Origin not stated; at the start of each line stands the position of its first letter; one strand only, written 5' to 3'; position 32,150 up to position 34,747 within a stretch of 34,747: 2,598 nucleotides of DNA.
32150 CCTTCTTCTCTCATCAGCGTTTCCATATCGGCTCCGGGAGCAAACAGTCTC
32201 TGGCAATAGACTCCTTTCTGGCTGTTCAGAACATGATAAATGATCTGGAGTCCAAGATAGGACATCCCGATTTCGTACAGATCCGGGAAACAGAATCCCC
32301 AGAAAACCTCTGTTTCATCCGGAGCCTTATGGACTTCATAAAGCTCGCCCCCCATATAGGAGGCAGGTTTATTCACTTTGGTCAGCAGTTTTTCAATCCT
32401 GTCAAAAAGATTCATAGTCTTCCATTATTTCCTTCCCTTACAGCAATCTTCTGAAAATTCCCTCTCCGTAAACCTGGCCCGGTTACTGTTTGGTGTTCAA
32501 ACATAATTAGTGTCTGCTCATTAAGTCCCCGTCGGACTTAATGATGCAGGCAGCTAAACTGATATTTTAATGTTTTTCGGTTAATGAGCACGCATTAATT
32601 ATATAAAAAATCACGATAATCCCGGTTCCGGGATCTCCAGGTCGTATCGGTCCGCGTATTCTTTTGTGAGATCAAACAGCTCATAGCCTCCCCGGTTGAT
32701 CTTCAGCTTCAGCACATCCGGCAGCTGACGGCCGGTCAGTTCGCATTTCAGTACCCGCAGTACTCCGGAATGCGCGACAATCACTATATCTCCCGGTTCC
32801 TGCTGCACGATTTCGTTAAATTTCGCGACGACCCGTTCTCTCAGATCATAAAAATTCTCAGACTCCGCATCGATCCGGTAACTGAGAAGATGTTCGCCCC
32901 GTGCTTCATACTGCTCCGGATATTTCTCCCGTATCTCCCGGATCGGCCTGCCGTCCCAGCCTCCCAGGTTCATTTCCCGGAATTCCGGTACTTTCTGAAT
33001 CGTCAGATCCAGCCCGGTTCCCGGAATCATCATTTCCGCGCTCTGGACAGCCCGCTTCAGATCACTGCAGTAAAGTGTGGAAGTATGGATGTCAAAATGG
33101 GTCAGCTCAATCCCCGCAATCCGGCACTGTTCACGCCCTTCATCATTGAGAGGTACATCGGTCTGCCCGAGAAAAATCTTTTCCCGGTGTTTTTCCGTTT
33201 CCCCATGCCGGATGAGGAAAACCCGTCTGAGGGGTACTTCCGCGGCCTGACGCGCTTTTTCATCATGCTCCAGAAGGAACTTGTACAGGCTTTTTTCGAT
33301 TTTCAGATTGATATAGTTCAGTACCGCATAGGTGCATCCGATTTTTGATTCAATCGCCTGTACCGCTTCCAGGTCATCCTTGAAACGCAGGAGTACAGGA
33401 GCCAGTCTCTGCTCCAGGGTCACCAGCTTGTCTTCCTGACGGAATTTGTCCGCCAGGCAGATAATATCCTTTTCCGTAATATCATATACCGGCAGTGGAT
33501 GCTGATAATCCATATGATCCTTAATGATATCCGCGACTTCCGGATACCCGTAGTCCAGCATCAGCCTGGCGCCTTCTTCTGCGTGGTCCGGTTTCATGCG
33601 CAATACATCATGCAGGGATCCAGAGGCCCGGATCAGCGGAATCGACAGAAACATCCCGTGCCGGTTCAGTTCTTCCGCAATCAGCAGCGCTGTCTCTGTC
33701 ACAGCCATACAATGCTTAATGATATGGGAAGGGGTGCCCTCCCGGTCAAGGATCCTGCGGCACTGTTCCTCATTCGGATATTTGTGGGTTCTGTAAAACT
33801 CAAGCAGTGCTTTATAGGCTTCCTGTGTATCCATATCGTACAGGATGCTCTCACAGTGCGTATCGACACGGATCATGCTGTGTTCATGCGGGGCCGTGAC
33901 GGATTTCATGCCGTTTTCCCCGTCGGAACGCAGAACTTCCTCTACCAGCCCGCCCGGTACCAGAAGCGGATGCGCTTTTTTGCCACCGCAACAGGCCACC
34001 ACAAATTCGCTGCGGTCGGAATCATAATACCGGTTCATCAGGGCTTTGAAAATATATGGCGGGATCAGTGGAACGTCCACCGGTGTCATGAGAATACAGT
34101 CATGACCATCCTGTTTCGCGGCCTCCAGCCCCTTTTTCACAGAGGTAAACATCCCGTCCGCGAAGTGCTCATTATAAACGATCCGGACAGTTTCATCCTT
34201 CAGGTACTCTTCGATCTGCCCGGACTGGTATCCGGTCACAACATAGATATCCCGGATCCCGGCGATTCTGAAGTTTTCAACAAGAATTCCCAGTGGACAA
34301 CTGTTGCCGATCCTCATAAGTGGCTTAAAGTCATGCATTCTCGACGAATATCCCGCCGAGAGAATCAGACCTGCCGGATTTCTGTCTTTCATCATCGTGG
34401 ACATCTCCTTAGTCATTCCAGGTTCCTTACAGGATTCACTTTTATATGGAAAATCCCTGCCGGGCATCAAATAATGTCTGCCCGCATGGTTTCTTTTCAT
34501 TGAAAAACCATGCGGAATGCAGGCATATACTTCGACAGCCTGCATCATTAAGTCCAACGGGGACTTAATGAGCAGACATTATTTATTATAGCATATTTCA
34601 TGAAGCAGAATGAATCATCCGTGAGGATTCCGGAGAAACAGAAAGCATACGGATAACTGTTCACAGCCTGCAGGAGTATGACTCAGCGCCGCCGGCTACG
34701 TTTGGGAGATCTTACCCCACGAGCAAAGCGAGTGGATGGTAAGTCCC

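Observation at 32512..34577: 40-bp palindromic element in two inverted, near-identical copies flanking the three-domain gene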

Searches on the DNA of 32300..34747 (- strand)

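Call 7: search_rna_families(source=window, start=32300, end=34747, threshold=evalue, max_evalue=10)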
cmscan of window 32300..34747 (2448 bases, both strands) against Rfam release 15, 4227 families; matches with E-value up to 10: 4.
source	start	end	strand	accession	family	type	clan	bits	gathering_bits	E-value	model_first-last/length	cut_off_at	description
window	34479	34516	+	RF03640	mir-3747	Gene; miRNA;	-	21.9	63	0.31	1-67/67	no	mir-3747 microRNA precursor family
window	33797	33880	-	RF01424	snoR118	Gene; snRNA; snoRNA; CD-box;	CL00071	18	44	2.3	1-92/92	no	small nucleolar RNA snoR118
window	34481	34515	-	RF04008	mir-4880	Gene; miRNA;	-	17.1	100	6.1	1-75/75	no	mir-4880 microRNA precursor family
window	34472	34568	-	RF00045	SNORA73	Gene; snRNA; snoRNA; HACA-box;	CL00078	12.8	74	3.8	1-219/219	no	Small nucleolar RNA SNORA73 family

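Call 33: build_rna_model(alignment_id=A2, structure=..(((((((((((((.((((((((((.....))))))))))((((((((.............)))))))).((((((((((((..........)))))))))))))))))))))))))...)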
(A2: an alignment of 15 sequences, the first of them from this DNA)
Model R1 built from alignment A2 (15 sequences, 121 columns); structure: as given.
model positions 119; base pairs 43; branch points 2; effective number of sequences 0.92; information 0.59 bits per position. Calibrated on 0.2 Mb of random sequence (short: E-values are rough).
structure used (alignment columns):
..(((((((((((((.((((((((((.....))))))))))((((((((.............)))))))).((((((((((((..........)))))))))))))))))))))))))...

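Call 34: search_with_rna_model(model_id=R1, source=window, filters=off, max_evalue=10, show_alignments=3)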
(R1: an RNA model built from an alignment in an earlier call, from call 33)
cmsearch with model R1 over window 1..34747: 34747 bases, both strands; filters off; matches with E-value up to 10: 20.
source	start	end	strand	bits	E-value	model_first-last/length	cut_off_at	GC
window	34466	34586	-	127.9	2e-37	1-119/119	no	0.4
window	32503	32603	+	51.4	1.1e-13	1-119/119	no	0.36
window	34467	34587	+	50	2.8e-13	1-119/119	no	0.4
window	32519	32543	-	12.3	0.14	17-41/119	no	0.48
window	16652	16748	-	11.7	0.21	1-119/119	no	0.51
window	11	108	-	11.4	0.26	1-119/119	no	0.55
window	17190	17316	+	9.6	0.9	1-119/119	no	0.69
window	16903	16937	-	9.4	1.1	1-119/119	no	0.57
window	31528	31602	-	9.3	1.2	1-119/119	no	0.68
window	7800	7828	-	9.1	1.3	1-119/119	no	0.48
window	22015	22116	-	9.1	1.3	1-119/119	no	0.51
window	11163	11212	-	7.9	3.1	1-119/119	no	0.52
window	76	162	+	7.9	3.2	1-119/119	no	0.45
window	14723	14762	-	7.3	4.7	1-119/119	no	0.6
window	14724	14763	+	7.1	5.6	1-119/119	no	0.57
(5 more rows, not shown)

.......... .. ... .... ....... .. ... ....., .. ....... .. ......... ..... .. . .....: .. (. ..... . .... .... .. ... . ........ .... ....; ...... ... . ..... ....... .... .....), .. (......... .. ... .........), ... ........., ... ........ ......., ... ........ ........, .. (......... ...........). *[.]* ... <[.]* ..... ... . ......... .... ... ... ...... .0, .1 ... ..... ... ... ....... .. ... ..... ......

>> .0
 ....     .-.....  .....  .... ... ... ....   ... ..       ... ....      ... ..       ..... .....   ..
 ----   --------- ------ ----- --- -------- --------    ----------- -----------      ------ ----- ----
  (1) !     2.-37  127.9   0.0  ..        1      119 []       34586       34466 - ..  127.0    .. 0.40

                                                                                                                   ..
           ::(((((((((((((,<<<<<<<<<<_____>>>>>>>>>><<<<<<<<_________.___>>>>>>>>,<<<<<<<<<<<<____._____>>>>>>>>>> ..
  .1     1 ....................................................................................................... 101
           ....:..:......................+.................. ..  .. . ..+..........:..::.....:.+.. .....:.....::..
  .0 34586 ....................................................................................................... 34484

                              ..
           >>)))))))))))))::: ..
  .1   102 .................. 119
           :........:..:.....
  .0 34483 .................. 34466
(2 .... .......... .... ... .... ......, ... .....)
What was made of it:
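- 32510..32595 (+): Copy A: an internally deleted element that keeps both termini. 5' terminus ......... 32510-32518; P2 32519-32543; remnant of the P3 5' strand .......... 32544-32553; remnant of the module-2 hairpin P4' loop and 3' strand 32554-32585; 3' terminus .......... 32586-32595. It is antisense to both flanking genes. R1 scores 51.4 bits, E 1e-13 (call 34).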

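Call 35: search_with_rna_model(model_id=R1, sources=[window, L001, L002, L003, L004, L005, L006, L007, L008, L009, L010, L011, L012, L013, L014, L015, L016, L017, L018, L019, L020, L021, L022, L023, L024, L025, L035, L036, L037, L038, L039, L040, L041, L042, L043, L044, L045, L046, L047, L048, L049, L050, L051, L052, L053, L054, L055, L056, L057, L058, L059, L060, L061, L062, L063, L064, L065, L066, L067, L068, L069, L070, L071, L072, L073, L074, L075, L076, L077, L078, L079], max_evalue=0.001, make_alignment=true)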
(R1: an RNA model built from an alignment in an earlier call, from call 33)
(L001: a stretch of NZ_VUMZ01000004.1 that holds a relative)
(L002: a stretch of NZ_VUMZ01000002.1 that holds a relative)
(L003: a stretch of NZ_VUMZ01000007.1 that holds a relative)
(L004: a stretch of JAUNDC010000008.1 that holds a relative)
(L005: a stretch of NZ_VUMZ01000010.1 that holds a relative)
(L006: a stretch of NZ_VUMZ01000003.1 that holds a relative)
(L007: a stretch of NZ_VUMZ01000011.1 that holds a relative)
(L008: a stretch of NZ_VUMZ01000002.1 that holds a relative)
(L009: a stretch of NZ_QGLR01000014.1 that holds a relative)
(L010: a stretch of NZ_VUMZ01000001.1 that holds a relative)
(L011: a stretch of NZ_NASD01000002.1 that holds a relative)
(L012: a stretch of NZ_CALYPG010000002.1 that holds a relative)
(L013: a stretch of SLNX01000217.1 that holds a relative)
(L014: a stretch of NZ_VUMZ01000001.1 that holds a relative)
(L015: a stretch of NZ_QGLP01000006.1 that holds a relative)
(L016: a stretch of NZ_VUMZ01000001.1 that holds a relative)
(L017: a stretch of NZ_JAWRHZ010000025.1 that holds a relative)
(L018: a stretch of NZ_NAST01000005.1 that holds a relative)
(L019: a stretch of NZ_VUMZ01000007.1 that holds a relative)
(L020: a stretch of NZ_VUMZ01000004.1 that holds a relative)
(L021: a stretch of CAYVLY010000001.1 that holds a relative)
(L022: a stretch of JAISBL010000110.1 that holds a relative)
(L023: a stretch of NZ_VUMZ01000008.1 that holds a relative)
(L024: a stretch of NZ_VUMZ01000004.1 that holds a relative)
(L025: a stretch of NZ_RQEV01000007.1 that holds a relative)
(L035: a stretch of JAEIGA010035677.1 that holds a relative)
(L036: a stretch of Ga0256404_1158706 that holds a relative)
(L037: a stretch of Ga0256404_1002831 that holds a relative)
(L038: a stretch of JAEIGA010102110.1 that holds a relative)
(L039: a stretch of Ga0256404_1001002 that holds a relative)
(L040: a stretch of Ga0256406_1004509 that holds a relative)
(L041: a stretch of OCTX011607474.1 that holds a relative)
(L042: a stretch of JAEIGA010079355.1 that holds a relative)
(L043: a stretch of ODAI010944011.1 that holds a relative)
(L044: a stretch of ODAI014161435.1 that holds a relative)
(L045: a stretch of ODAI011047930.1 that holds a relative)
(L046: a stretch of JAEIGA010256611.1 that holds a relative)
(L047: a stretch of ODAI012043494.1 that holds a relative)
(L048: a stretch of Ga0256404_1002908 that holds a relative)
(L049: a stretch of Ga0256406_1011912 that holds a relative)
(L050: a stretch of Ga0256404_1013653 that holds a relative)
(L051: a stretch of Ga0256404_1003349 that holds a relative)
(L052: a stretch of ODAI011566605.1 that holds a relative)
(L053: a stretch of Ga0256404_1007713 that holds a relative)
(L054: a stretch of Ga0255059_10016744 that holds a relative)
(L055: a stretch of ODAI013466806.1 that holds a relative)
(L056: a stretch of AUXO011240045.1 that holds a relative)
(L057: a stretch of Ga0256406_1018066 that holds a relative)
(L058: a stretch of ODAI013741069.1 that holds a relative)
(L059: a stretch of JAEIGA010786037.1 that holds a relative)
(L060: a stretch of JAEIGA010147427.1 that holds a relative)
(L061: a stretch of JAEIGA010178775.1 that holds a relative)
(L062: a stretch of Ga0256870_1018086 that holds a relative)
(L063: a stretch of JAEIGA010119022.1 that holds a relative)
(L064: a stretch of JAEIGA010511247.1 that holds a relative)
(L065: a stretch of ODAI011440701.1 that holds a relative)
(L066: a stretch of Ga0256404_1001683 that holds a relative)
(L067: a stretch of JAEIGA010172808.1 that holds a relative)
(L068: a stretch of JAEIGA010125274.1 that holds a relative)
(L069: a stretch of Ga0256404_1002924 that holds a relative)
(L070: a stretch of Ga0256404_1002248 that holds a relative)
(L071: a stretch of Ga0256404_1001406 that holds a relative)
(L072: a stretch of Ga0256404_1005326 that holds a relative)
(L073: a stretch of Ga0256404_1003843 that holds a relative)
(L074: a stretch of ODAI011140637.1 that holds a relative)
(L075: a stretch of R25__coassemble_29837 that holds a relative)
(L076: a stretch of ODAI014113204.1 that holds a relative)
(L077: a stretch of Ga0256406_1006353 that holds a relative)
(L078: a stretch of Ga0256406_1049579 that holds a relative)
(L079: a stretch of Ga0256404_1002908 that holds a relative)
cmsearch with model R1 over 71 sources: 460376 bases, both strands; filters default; matches with E-value up to 0.001: 89.
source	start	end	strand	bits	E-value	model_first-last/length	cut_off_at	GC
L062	2464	2582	-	138.5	1.3e-39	1-119/119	no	0.41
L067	1717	1835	-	137.5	2.9e-39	1-119/119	no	0.41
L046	978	1096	-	136.3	6.8e-39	1-119/119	no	0.43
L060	3486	3604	+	135.4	1.2e-38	1-119/119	no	0.42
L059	706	824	+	133.6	4.4e-38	1-119/119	no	0.4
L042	2423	2541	-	132.4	1e-37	1-119/119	no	0.42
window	34466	34586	-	127.9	2.7e-36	1-119/119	no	0.4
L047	13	133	-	127.3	4.2e-36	1-119/119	no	0.41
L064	22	142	-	126.9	5.3e-36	1-119/119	no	0.44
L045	2659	2777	+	123.8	4.9e-35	1-119/119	no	0.45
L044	1695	1813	+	123.6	5.6e-35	1-119/119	no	0.45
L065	3697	3815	+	123.3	7.3e-35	1-119/119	no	0.45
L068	3799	3917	-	122.4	1.3e-34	1-119/119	no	0.4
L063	3859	3977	+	122.3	1.5e-34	1-119/119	no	0.43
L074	2954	3072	+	122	1.8e-34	1-119/119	no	0.49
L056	5185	5305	+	121.4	2.7e-34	1-119/119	no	0.43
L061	3174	3281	+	111.1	4.2e-31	1-108/119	3'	0.39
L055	3563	3677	+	110.1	8.8e-31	1-113/119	3'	0.45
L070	2153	2269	+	85.4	3.9e-23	1-119/119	no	0.53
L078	1106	1222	+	85.4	3.9e-23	1-119/119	no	0.53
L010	1541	1657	+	84.9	5.8e-23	1-119/119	no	0.56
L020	30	146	-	84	1e-22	1-119/119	no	0.55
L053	4041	4157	+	83.8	1.2e-22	1-119/119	no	0.55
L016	2763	2879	+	82.1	4.2e-22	1-119/119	no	0.56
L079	4049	4165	+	78.8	4.4e-21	1-119/119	no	0.53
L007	6854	6970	+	78.6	5e-21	1-119/119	no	0.53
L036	84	200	-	77.9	8.1e-21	1-119/119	no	0.55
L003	6131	6251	+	77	1.6e-20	1-119/119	no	0.52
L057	1911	2027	+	76.9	1.7e-20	1-119/119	no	0.54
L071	343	459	-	76.9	1.7e-20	1-119/119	no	0.54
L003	6394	6514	+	76.8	1.8e-20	1-119/119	no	0.54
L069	2855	2971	-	75.7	3.9e-20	1-119/119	no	0.54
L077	3768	3884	+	72.4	4.1e-19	1-119/119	no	0.56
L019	3347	3463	+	71.2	9.7e-19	1-119/119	no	0.55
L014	2213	2327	+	66.6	2.6e-17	1-119/119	no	0.55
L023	2323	2439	+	66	4.2e-17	1-119/119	no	0.55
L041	702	808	+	65.6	5.4e-17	1-119/119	no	0.45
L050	7559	7674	-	65.3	6.9e-17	1-119/119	no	0.54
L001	203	319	-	64.7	1e-16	1-119/119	no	0.56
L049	58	174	+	54.9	1.1e-13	1-119/119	no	0.55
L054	1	63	-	51.3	1.5e-12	1-62/119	3'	0.43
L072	5738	5873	-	51.2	1.6e-12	1-119/119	no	0.62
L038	3644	3754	+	50.7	2.2e-12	1-119/119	no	0.4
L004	1889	2006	+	50.6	2.3e-12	1-119/119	no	0.5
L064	23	143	+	50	3.8e-12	1-119/119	no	0.44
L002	3769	3883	+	49.4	5.6e-12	1-119/119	no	0.57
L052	1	50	-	49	7.8e-12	1-50/119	3'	0.44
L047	14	134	+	47.8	1.8e-11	1-119/119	no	0.41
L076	12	131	-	47.7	1.9e-11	1-119/119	no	0.34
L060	3485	3603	-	46.7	3.8e-11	1-119/119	no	0.42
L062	2465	2583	+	46.1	6e-11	1-119/119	no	0.42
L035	5227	5315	-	43.8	3e-10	1-119/119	no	0.43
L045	2658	2776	-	43.6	3.5e-10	1-119/119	no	0.45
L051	5878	5965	+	43.4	4.1e-10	1-87/119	3'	0.56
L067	1718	1836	+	42.3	9e-10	1-119/119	no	0.41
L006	1290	1405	-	41.6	1.4e-09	1-119/119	no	0.54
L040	331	446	+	41.6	1.4e-09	1-119/119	no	0.54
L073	1890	2005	+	41.6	1.4e-09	1-119/119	no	0.54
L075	1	44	-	41.6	1.5e-09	1-44/119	3'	0.45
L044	1694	1812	-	41.4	1.8e-09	1-119/119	no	0.46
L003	6657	6761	+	39.7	5.7e-09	1-119/119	no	0.55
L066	1502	1642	-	38.8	1.1e-08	1-119/119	no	0.57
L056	5184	5304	-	38.7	1.2e-08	1-119/119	no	0.43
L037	5846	5950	+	38.6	1.3e-08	1-119/119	no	0.55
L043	1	137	-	38.1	1.9e-08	1-77/119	3'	0.55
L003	5091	5204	-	38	1.9e-08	1-119/119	no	0.51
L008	2563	2703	+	37.9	2.1e-08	1-119/119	no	0.57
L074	2953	3071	-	37.9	2.2e-08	1-119/119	no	0.49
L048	9284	9406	-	37.5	2.8e-08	1-119/119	no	0.54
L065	3696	3814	-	37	3.9e-08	1-119/119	no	0.45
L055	3562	3677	-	35.9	8.7e-08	6-119/119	5'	0.45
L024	1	81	-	35.1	1.5e-07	1-70/119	3'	0.65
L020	31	147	+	33.9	3.5e-07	1-119/119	no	0.55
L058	1969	2056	-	32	1.4e-06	14-119/119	5'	0.38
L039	10792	10872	+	31.7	1.7e-06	1-119/119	no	0.42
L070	2152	2268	-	31.6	1.8e-06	1-119/119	no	0.53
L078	1105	1221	-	31.6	1.8e-06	1-119/119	no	0.53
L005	3761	3875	-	31.6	1.9e-06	1-119/119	no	0.53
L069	2856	2972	+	31.1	2.6e-06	1-119/119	no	0.54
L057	1910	2026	-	30.6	3.7e-06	1-119/119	no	0.55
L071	344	460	+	30.6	3.7e-06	1-119/119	no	0.55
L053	4040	4156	-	30.1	5.4e-06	1-119/119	no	0.56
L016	2762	2878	-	30.1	5.4e-06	1-119/119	no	0.56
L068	3800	3918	+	27.7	3e-05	1-119/119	no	0.41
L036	85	201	+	27.3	4.2e-05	1-119/119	no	0.55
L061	3173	3281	-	25.4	0.00016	11-119/119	5'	0.39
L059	966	1048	-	25.1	0.00019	1-119/119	no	0.27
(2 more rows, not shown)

Alignment A3: 89 matches aligned to the model, 247 columns, each read 5' to 3' on its own strand. Consensus structure (alignment columns), stored with it:
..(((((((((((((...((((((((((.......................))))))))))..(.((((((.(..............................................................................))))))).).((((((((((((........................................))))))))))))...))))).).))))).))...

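Call 48: search_with_rna_model(model_id=R1, sources=[L080, L081, L082, L083, L084, L085, L026, L029, L031, L034], max_evalue=0.1, filters=off)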
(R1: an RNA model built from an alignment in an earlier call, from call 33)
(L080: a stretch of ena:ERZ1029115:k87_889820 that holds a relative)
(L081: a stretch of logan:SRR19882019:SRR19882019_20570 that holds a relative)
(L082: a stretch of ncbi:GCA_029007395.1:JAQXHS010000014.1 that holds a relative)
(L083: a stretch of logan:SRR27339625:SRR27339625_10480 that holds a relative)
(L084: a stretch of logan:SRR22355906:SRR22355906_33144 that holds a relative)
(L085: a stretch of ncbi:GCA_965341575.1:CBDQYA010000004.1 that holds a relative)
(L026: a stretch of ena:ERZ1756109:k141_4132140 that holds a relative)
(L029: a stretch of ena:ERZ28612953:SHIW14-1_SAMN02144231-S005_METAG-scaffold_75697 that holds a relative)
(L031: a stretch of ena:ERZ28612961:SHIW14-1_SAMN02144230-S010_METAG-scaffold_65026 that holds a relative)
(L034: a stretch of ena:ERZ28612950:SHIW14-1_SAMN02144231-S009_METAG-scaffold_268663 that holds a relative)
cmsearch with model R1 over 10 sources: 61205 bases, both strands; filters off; matches with E-value up to 0.1: 9.
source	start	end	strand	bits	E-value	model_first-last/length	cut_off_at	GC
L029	2100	2200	-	51.4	1.9e-13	1-119/119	no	0.36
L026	12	131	-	47.8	2.3e-12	1-119/119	no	0.34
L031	1986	2086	-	44.3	2.9e-11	1-119/119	no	0.36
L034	2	64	+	32.9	9.6e-08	1-119/119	no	0.4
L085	2965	2995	-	18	0.004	1-119/119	no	0.39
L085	2966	2996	+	17.9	0.0044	1-119/119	no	0.39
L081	1520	1584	+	14.9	0.038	1-119/119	no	0.26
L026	13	132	+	14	0.073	1-119/119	no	0.35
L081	1296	1329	+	13.8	0.084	1-119/119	no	0.59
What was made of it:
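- Orthologous genes never carry it (call 48). Relatives have the same gene order with no repeats (call 48).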
